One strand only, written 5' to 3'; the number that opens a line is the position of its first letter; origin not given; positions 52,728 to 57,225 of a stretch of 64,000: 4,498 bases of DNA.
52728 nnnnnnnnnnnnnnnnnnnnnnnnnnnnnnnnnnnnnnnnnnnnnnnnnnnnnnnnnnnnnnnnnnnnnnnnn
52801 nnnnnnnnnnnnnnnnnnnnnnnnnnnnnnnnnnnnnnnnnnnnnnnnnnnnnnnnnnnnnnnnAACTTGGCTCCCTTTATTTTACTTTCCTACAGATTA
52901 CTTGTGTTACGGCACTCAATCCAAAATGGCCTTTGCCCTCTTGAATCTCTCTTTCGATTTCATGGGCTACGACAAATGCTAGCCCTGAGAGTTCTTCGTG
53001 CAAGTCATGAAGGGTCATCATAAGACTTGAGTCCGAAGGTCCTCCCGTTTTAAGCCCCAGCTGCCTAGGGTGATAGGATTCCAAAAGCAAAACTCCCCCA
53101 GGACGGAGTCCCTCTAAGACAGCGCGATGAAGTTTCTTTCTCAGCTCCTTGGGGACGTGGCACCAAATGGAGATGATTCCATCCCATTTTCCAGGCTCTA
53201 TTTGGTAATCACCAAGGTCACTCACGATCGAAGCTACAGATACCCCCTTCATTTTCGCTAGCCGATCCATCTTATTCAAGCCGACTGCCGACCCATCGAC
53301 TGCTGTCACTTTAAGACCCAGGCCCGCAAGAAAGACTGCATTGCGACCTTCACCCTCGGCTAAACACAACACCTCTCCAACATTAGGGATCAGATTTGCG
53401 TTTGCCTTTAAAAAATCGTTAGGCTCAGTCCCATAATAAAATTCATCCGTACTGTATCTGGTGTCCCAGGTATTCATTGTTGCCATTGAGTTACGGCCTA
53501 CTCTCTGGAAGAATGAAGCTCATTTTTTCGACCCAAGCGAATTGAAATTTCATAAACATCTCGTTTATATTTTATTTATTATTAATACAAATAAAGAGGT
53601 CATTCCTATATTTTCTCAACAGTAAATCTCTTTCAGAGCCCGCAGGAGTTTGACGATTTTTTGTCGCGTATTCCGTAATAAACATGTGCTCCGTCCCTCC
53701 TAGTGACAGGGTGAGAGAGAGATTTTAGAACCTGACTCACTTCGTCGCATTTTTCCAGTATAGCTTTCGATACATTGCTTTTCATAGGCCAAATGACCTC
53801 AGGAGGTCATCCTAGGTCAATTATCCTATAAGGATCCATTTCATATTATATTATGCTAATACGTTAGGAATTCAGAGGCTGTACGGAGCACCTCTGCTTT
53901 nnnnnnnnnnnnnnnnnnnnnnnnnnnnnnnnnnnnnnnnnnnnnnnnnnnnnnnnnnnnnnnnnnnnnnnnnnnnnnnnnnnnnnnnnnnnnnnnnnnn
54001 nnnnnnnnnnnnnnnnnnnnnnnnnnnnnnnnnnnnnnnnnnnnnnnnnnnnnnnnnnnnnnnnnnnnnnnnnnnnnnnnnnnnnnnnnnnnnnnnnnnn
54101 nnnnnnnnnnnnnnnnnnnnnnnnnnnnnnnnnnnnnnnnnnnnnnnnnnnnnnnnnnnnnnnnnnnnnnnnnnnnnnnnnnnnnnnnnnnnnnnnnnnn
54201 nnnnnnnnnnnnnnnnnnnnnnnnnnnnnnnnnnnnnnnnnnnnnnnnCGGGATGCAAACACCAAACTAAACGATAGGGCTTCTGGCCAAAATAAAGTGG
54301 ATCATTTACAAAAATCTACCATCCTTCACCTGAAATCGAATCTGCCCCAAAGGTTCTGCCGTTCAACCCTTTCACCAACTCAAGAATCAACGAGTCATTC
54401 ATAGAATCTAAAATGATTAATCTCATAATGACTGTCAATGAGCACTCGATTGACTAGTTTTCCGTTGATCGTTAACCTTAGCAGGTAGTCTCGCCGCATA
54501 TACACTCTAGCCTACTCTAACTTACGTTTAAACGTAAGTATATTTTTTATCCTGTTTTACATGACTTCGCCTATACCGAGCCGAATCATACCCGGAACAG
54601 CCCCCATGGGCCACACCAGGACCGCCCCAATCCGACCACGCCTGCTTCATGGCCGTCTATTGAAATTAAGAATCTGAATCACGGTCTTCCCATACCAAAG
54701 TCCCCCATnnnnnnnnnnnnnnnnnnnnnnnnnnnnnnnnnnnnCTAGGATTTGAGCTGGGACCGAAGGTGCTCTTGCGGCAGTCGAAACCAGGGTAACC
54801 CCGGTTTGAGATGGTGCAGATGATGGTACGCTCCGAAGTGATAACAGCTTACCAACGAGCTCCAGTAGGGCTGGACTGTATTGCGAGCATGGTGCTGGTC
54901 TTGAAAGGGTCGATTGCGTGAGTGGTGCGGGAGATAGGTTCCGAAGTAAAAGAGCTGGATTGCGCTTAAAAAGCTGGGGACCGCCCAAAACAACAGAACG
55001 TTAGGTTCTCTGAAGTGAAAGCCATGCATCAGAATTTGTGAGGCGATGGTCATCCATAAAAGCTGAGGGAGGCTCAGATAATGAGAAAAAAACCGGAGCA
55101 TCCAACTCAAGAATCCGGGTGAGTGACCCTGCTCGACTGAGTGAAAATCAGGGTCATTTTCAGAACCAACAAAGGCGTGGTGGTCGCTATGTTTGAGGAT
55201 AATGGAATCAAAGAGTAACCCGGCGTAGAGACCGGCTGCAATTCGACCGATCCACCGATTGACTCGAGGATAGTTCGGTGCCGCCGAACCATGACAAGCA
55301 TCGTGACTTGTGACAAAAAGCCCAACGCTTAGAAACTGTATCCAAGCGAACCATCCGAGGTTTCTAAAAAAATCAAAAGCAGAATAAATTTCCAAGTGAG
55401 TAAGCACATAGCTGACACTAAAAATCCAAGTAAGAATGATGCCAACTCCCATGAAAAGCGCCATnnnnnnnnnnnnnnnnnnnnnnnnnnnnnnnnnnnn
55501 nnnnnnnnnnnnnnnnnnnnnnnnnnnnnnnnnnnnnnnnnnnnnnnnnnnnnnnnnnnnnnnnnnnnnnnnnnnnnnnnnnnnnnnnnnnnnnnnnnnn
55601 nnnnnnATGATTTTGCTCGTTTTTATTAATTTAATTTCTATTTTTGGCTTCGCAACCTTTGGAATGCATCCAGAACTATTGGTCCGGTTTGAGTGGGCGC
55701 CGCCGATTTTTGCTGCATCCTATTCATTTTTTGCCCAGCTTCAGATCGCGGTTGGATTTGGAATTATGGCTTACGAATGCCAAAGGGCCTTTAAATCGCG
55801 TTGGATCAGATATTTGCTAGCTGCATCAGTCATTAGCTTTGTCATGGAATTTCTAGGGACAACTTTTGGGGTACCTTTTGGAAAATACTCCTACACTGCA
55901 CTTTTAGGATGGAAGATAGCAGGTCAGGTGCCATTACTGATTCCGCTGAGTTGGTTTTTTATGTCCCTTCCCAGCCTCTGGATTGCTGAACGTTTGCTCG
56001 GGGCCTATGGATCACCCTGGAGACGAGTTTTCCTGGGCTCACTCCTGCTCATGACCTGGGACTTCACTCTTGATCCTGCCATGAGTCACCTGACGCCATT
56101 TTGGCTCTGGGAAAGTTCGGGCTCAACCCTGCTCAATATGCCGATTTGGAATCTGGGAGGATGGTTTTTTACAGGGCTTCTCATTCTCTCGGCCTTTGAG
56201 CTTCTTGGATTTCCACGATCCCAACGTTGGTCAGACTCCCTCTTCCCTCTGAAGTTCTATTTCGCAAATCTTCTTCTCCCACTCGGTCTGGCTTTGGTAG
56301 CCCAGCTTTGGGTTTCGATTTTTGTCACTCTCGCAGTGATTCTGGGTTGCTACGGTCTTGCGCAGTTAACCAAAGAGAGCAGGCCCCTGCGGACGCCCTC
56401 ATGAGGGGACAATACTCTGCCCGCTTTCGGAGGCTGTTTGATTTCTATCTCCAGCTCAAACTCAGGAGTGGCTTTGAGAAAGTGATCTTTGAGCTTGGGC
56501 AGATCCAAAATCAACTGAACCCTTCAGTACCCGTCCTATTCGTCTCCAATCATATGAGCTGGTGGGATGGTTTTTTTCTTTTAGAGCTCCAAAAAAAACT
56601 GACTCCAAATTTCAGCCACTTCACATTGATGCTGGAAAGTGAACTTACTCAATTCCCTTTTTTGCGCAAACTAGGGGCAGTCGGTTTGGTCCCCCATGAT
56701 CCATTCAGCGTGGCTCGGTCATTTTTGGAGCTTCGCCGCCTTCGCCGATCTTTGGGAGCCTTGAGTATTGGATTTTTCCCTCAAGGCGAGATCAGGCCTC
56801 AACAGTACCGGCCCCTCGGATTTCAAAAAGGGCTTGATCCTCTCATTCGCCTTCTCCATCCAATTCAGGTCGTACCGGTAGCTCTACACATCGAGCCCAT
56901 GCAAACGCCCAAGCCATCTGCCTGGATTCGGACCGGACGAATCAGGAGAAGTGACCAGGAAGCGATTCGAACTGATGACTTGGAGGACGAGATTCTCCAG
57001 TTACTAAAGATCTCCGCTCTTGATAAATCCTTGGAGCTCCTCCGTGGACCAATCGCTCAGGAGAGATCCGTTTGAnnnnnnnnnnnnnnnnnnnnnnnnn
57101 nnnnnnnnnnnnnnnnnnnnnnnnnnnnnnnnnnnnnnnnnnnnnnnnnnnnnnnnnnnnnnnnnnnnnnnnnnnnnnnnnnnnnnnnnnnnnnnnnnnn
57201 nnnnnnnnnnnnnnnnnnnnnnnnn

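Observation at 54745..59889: Compact rhodopsin + retinal + keto-carotenoid acyl-glycoside gene island (predicted xanthorhodopsin-type antenna photosystem)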

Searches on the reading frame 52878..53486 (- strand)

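Call 76: search_protein_families(library=pfam, proteins=[window:52878-53486:-], max_evalue=0.001)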
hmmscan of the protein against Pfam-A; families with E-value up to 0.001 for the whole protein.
window:52878-53486:- (202 aa): 3 families
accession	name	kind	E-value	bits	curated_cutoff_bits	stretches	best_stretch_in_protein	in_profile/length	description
PF13649.12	Methyltransf_25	-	1.9e-10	41.7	27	1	39-131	1-97/97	Methyltransferase domain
PF03848.20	TehB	-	1.2e-05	25.3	20.4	1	33-107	28-102/193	Tellurite resistance protein TehB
PF08241.18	Methyltransf_11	-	1.4e-05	26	21.2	1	41-134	2-94/95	Methyltransferase domain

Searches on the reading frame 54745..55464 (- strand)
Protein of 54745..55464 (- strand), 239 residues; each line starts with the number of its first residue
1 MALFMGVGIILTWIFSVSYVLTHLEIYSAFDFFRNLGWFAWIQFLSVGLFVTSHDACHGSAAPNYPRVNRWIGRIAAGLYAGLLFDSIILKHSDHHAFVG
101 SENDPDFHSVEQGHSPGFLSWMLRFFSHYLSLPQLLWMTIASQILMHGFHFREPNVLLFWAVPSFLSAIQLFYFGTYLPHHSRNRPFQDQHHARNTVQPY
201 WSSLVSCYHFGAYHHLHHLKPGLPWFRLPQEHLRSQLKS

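Call 3: search_protein_families(library=pfam, proteins=[window:54745-55464:-], max_evalue=0.01)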
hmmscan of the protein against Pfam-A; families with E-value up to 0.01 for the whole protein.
window:54745-55464:- (239 aa): 1 family
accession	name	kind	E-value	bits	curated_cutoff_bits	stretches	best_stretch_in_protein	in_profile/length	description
PF00487.30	FA_desaturase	-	8.3e-23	81.9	29.7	2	37-152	2-123/253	Fatty acid desaturase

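Call 4: search_protein_families(library=ncbifam, proteins=[window:54745-55464:-], max_evalue=0.01)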
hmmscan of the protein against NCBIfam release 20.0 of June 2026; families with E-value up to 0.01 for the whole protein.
window:54745-55464:- (239 aa): 4 families
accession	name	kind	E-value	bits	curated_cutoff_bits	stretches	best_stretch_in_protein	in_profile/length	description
NF045690.1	BCarotKetCrtW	equivalog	1.3e-59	201.6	350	1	2-234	26-252/257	beta-carotene ketolase CrtW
NF045688.1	BCarotHydoxCrtR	equivalog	7.2e-12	45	475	1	26-228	38-249/297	beta-carotene hydroxylase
NF041365.1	GntB_guanitoxin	equivalog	1.1e-05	25.1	380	1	136-232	182-275/308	guanitoxin biosynthesis L-arginine gamma (S) hydroxylase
NF052548.1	FAdesatDesABac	equivalog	0.00044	19.5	500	0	46-99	65-116/328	Delta(5) desaturase DesA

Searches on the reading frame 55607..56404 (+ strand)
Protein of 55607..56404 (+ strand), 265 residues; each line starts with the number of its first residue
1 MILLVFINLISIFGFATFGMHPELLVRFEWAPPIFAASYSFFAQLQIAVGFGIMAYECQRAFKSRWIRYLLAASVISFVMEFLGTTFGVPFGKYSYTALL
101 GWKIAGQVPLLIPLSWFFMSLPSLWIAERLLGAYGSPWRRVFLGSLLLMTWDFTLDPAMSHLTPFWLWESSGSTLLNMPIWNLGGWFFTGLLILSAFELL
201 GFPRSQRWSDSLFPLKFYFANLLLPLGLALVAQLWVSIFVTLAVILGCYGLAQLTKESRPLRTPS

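Call 3: search_protein_families(library=pfam, proteins=[window:55607-56404:+], max_evalue=0.01)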
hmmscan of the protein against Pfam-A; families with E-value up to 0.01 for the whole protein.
window:55607-56404:+ (265 aa): 1 family
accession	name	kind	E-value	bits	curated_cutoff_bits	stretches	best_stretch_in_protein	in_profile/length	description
PF04240.17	Caroten_synth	-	7.5e-44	150.6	25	1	46-246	5-207/209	Carotenoid biosynthesis protein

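Call 4: search_protein_families(library=ncbifam, proteins=[window:55607-56404:+], max_evalue=0.01)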
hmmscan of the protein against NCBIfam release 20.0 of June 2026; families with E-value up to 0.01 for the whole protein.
window:55607-56404:+ (265 aa): 3 families
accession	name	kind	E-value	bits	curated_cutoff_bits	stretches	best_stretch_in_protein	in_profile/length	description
NF045693.1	GCarotHydoxCruF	equivalog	6.8e-37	127.4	400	1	52-249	65-270/310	gamma-carotene 1'-hydroxylase CruF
TIGR03460.1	crt_membr_arch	equivalog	8.1e-29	101.2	154.7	1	58-248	54-240/248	bisanhydrobacterioruberin hydratase CruF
NF041333.1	CruF_Halo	equivalog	1.3e-11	44.5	300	1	66-220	74-229/268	bisanhydrobacterioruberin hydratase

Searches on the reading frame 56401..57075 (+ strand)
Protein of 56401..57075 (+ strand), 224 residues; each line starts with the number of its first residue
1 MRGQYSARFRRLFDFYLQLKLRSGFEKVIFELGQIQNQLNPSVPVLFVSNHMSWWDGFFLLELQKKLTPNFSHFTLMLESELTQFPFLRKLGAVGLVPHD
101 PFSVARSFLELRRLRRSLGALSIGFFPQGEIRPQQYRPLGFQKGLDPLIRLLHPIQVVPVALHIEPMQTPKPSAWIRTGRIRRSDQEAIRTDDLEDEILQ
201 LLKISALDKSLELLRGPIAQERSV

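Call 3: search_protein_families(library=pfam, proteins=[window:56401-57075:+], max_evalue=0.01)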
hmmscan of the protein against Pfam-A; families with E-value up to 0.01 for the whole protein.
window:56401-57075:+ (224 aa): 1 family
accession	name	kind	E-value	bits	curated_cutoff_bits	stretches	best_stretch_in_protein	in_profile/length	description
PF01553.26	Acyltransferase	-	3e-08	34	23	1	37-162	8-131/132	Acyltransferase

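Call 4: search_protein_families(library=ncbifam, proteins=[window:56401-57075:+], max_evalue=0.01)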
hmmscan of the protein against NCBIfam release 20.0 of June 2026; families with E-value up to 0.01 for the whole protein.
window:56401-57075:+ (224 aa): 2 families
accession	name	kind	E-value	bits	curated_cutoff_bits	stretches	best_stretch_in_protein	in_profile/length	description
TIGR00530.1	AGP_acyltrn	subfamily_domain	0.00098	18.9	102.95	1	37-144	9-112/130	1-acylglycerol-3-phosphate O-acyltransferase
NF058536.1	LPAAT_acyl_YihG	equivalog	0.0085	15.4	260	0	35-88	74-124/290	1-acylglycerol-3-phosphate O-acyltransferase, YihG family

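Call 33: find_homologous_proteins(query=window:56401-57075:+, max_evalue=0.00001)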
Query window:56401-57075:+ (224 aa): 18 proteins with E <= 0.00001 among 869 candidates.
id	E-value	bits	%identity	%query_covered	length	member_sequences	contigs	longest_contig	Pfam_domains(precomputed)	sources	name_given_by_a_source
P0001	6.3e-143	492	100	100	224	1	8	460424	PF01553.27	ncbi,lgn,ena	-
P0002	3.0e-106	372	76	100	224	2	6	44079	PF01553.27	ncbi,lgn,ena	-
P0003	1.5e-91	324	65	100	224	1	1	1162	PF01553.27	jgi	jgi:hypothetical protein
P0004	2.3e-88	313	67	92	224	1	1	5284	PF01553.27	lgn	-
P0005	1.5e-49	187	45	90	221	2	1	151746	PF01553.27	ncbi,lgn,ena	-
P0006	1.1e-47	180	44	96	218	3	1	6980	PF01553.27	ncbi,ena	-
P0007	5.7e-46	175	44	91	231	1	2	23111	PF01553.27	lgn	-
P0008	9.1e-44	168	47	80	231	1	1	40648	PF01553.27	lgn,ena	-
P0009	3.8e-42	162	43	91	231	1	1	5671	PF01553.27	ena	-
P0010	9.8e-29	118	39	79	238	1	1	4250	PF01553.27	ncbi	-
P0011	3.6e-26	110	38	78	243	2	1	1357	PF01553.27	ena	-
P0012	2.1e-25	108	33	97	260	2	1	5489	PF01553.27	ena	-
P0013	9.9e-24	102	38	79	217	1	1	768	PF01553.27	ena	-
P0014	1.5e-16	79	32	76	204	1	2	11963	PF01553.27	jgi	jgi:1-acyl-sn-glycerol-3-phosphate acyltransferase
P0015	3.2e-12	64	32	75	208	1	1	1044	PF01553.27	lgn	-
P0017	8.8e-11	60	33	78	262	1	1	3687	PF01553.27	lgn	-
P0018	1.7e-9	56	30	82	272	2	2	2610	PF01553.27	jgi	-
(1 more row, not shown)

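Call 46: search_dna_similar(query=window:56401-57075:+, collection=plasmids, mode=protein, max_evalue=0.001, max_rows=15)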
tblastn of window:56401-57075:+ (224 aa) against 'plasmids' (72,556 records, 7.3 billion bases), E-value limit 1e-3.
Records with a match: 4; places in all: 4; records where one place covers at least 80% of the query: 1.
Best place of each record, by identity: <60% 4.
By first word of the organism name: Niallia 1; Indioceanicola 1; Cytobacillus 1; Limimaricola 1.
By predicted mobility (MOB-suite, as given by PLSDB): non-mobilizable 4.
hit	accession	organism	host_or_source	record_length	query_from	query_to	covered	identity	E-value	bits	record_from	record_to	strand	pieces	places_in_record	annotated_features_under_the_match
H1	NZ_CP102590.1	Niallia taxi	-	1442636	9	223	96%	29.8%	3e-16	84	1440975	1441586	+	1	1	none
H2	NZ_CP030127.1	Indioceanicola profundi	sediment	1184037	6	179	78%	29.7%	3e-8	61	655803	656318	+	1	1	none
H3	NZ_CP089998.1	Cytobacillus spongiae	sponge,Pure culture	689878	9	177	75%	27.2%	2e-9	64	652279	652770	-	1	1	lysophospholipid acyltransferase family protein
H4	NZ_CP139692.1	Limimaricola variabilis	Bacterial Culture,hydrothermal vent ...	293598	6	179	78%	25.9%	8e-5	50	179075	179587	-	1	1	lysophospholipid acyltransferase family protein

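Call 62: find_related_loci(query=A3, collection=metagenome_contigs, flank=9000)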
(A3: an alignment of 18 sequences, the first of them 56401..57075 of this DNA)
Query A3 (224 aa) in metagenome_contigs; peptide patterns used: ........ (x = any residue, [..] = any of these).
600 stretches matched a pattern (row limit reached: there are more); 582 encode a relative of the query (tblastn E <= 1e-3); the best 80 are kept; 80 distinct loci.
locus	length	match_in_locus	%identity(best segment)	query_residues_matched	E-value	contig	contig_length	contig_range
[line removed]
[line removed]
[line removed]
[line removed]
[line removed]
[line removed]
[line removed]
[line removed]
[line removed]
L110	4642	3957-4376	41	40-179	3e-31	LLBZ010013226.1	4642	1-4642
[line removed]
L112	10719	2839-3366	36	1-176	5e-31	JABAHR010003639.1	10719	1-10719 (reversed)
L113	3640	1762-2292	37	1-179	9e-31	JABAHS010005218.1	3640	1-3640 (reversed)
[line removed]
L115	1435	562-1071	40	4-179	3e-27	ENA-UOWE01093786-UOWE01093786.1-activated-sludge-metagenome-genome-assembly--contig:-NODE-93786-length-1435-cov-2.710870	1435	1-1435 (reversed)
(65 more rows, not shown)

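Call 81: find_encoding_contigs(protein=P0002, flank=10000, max_places=3)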
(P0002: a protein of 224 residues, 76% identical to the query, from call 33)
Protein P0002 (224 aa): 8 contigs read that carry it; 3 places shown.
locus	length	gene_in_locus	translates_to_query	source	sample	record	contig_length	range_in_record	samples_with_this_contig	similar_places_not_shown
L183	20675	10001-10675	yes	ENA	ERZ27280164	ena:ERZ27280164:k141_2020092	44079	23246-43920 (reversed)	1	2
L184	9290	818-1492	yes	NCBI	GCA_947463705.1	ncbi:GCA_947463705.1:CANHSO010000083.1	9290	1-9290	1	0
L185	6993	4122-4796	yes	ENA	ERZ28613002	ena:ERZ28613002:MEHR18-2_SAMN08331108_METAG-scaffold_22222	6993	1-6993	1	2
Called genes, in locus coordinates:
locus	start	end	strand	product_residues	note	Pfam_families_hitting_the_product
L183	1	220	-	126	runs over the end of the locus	?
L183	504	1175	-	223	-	-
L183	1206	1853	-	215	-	-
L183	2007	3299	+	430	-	PF00675:Peptidase_M16, PF05193:Peptidase_M16_C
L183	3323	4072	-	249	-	-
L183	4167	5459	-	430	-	-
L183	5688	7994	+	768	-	PF00390:malic, PF03949:Malic_M, PF01515:PTA_PTB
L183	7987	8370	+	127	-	PF01042:Ribonuc_L-PSP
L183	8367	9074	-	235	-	PF00487:FA_desaturase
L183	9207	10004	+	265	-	PF04240:Caroten_synth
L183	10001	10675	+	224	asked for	PF01553:Acyltransferase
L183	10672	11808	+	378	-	PF13506:Glyco_transf_21, PF00535:Glycos_transf_2, PF13641:Glyco_tranf_2_3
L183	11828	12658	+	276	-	PF15461:BCD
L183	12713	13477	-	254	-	PF01036:Bac_rhodopsin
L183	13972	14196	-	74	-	PF00830:Ribosomal_L28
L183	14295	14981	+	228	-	PF02698:DUF218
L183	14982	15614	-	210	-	PF01725:Ham1p_like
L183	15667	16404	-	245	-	-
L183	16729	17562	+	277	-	PF00669:Flagellin_N, PF00700:Flagellin_C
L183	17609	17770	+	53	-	PF18930:DUF5679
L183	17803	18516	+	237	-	PF02390:Methyltransf_4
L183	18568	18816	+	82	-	-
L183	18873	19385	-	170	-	-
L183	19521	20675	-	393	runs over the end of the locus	PF00149:Metallophos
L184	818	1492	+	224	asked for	PF01553:Acyltransferase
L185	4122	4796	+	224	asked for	PF01553:Acyltransferase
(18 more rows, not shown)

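Call 82: find_encoding_contigs(protein=P0004, flank=10000, max_places=2)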
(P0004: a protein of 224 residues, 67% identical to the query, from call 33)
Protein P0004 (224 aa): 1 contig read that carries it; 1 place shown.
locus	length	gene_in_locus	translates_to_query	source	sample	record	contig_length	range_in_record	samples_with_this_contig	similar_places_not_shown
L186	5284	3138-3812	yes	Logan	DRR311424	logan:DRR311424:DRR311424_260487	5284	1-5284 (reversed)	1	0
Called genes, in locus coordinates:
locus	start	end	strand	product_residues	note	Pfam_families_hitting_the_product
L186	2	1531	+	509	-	?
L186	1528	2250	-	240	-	PF00487:FA_desaturase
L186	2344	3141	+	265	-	PF04240:Caroten_synth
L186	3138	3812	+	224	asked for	PF01553:Acyltransferase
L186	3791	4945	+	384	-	PF13506:Glyco_transf_21, PF00535:Glycos_transf_2, PF13641:Glyco_tranf_2_3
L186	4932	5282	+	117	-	?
